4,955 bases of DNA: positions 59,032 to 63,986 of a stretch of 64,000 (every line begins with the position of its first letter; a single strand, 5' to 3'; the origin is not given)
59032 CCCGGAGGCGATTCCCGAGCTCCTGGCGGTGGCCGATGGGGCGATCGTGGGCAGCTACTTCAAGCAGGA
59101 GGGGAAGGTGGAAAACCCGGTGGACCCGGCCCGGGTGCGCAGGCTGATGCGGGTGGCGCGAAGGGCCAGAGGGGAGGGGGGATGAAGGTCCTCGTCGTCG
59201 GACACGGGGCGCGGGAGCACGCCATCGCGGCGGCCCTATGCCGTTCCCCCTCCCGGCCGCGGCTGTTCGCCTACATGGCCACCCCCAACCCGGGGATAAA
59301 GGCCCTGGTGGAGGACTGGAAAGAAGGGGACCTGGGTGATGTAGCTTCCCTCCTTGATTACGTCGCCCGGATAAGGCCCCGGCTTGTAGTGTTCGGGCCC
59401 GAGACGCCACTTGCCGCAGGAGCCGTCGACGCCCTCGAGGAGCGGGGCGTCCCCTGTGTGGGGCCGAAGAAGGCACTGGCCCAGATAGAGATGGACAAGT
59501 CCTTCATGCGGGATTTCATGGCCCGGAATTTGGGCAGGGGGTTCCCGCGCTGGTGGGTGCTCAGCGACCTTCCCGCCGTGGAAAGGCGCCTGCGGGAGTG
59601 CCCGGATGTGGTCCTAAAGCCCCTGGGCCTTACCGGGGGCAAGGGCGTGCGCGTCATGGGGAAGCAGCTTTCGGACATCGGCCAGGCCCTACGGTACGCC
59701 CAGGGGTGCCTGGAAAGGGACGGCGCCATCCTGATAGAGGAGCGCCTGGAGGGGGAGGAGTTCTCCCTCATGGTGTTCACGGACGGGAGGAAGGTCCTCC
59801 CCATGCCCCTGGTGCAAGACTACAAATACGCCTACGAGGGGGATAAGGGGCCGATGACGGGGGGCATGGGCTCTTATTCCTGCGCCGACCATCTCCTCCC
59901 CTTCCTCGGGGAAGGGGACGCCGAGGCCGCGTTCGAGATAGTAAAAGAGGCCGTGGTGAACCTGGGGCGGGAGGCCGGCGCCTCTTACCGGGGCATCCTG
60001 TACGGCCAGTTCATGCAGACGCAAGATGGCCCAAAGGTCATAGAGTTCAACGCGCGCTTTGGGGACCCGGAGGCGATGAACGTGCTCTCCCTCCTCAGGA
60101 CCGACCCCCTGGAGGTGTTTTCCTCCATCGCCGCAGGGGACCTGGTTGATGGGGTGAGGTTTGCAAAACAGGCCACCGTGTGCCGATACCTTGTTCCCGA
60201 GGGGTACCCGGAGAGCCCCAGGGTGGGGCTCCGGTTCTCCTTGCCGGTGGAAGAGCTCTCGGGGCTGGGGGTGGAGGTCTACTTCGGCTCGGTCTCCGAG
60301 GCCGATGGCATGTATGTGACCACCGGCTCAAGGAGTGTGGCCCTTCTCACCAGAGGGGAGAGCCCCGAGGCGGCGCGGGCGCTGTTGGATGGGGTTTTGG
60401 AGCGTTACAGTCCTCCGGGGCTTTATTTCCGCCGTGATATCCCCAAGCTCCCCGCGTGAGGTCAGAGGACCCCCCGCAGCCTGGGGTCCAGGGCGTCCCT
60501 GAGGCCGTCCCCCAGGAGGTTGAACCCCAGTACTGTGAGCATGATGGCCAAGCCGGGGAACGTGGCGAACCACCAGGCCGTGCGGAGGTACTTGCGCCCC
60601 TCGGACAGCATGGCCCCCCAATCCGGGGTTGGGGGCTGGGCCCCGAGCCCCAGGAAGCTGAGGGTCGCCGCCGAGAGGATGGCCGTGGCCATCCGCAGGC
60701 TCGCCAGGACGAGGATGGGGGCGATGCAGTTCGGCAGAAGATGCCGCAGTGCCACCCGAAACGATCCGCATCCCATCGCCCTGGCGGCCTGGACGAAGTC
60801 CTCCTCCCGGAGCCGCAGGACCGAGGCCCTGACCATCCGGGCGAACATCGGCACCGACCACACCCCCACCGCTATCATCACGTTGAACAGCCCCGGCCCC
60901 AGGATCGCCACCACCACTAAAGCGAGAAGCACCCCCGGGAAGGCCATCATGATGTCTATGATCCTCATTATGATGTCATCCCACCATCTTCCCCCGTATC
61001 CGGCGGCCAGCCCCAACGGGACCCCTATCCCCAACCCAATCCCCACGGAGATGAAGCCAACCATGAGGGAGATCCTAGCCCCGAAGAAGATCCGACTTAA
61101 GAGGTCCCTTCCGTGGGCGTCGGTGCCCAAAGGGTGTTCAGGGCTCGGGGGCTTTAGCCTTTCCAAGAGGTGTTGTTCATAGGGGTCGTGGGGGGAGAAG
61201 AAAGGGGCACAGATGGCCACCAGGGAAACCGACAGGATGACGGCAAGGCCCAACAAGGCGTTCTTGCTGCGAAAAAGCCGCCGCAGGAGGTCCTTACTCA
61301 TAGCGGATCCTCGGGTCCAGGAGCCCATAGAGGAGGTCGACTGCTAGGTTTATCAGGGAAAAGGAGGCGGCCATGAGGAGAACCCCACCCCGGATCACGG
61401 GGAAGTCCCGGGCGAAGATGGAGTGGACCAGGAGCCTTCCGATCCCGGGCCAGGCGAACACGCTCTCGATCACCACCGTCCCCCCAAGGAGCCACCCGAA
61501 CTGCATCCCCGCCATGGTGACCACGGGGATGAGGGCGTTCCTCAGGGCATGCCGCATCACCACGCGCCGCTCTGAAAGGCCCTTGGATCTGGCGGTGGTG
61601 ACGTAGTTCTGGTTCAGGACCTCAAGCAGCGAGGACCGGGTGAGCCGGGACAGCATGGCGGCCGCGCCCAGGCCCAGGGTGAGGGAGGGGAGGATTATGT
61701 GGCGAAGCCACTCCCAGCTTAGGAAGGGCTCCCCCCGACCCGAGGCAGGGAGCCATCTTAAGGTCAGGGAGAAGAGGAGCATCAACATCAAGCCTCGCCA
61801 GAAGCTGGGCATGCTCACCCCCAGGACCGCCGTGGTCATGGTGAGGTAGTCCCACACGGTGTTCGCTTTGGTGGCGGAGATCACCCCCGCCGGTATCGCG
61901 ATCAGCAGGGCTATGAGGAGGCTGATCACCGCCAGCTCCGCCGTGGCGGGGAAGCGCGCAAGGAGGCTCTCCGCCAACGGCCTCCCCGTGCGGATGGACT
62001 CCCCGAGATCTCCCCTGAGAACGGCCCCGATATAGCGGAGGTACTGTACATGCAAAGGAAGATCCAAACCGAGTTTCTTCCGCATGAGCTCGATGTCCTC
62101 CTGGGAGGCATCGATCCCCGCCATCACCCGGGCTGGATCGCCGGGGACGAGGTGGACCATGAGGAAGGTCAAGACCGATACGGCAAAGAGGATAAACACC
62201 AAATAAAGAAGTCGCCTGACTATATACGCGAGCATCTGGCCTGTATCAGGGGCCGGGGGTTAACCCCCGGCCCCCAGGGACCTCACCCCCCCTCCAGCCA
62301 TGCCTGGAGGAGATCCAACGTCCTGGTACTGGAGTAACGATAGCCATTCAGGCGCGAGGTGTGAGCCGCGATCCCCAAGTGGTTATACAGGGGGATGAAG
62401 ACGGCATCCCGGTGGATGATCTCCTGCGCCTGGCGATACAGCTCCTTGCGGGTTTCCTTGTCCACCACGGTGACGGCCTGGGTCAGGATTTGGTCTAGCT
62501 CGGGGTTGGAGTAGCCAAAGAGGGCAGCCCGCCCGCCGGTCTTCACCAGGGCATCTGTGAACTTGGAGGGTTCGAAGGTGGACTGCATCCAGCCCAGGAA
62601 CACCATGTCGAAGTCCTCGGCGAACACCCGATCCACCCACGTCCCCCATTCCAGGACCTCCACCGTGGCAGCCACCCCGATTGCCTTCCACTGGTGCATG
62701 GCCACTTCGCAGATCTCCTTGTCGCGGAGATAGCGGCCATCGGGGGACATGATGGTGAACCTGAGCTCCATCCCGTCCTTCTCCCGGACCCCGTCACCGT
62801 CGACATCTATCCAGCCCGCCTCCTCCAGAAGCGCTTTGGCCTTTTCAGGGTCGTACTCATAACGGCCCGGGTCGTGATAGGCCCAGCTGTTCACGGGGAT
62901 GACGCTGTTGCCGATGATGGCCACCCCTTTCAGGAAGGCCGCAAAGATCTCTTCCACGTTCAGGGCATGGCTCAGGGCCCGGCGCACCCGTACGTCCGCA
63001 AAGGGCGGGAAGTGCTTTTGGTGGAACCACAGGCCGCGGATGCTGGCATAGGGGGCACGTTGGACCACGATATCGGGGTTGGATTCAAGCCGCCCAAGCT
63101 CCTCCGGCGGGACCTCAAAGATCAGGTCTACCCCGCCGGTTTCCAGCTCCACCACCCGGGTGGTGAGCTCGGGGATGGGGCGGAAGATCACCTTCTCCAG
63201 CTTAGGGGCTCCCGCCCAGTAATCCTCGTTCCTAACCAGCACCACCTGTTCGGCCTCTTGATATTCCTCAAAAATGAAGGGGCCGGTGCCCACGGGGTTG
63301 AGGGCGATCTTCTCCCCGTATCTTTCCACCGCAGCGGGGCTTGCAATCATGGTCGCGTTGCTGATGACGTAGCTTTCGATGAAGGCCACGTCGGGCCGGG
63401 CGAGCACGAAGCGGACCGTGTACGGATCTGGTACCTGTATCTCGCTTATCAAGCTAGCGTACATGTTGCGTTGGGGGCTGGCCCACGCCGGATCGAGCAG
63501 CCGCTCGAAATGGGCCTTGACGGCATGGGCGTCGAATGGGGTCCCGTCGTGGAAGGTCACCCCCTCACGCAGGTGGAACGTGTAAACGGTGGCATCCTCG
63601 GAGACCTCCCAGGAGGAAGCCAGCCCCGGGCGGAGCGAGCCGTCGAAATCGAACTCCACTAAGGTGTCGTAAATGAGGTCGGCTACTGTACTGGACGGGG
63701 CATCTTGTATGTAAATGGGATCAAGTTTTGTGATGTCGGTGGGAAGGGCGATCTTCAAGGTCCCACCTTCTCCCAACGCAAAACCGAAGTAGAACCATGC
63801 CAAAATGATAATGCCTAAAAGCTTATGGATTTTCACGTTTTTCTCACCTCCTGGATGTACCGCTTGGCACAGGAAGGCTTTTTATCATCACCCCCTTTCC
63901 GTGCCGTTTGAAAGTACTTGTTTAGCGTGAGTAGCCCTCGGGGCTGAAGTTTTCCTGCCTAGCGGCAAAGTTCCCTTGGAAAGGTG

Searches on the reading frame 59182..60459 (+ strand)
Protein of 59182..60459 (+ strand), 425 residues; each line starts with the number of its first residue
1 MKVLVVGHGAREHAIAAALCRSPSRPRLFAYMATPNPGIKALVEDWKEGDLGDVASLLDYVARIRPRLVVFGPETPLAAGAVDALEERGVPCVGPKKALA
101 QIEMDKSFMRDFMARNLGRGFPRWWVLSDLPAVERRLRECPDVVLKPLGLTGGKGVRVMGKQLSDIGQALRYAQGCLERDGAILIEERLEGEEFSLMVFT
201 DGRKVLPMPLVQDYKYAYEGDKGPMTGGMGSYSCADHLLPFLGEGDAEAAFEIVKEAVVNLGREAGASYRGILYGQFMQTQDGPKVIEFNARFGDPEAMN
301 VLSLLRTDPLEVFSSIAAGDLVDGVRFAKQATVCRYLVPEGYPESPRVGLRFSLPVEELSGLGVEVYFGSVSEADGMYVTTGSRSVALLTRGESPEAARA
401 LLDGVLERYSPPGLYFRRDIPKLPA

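Call 76: search_protein_families(library=pfam, proteins=[window:59182-60459:+], max_evalue=0.00001)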
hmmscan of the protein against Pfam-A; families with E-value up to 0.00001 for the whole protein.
window:59182-60459:+ (425 aa): 3 families
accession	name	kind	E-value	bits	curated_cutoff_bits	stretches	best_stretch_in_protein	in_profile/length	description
PF01071.24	GARS_A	-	1.4e-46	159.3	27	1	105-298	2-194/194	Phosphoribosylglycinamide synthetase, ATP-grasp (A) domain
PF02844.21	GARS_N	-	1.1e-24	87.5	29.5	1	1-103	1-100/100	Phosphoribosylglycinamide synthetase, N domain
PF02843.22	GARS_C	-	4.6e-12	46.5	34.8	1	332-420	1-89/92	Phosphoribosylglycinamide synthetase, C domain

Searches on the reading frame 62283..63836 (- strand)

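Call 76: search_protein_families(library=pfam, proteins=[window:62283-63836:-], max_evalue=0.00001)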
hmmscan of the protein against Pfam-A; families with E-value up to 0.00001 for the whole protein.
window:62283-63836:- (517 aa): 1 family
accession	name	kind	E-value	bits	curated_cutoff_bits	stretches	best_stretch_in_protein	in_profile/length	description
PF00496.27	SBP_bac_5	-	1.1e-106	357.5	32.4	1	68-435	2-365/368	Bacterial extracellular solute-binding proteins, family 5 Middle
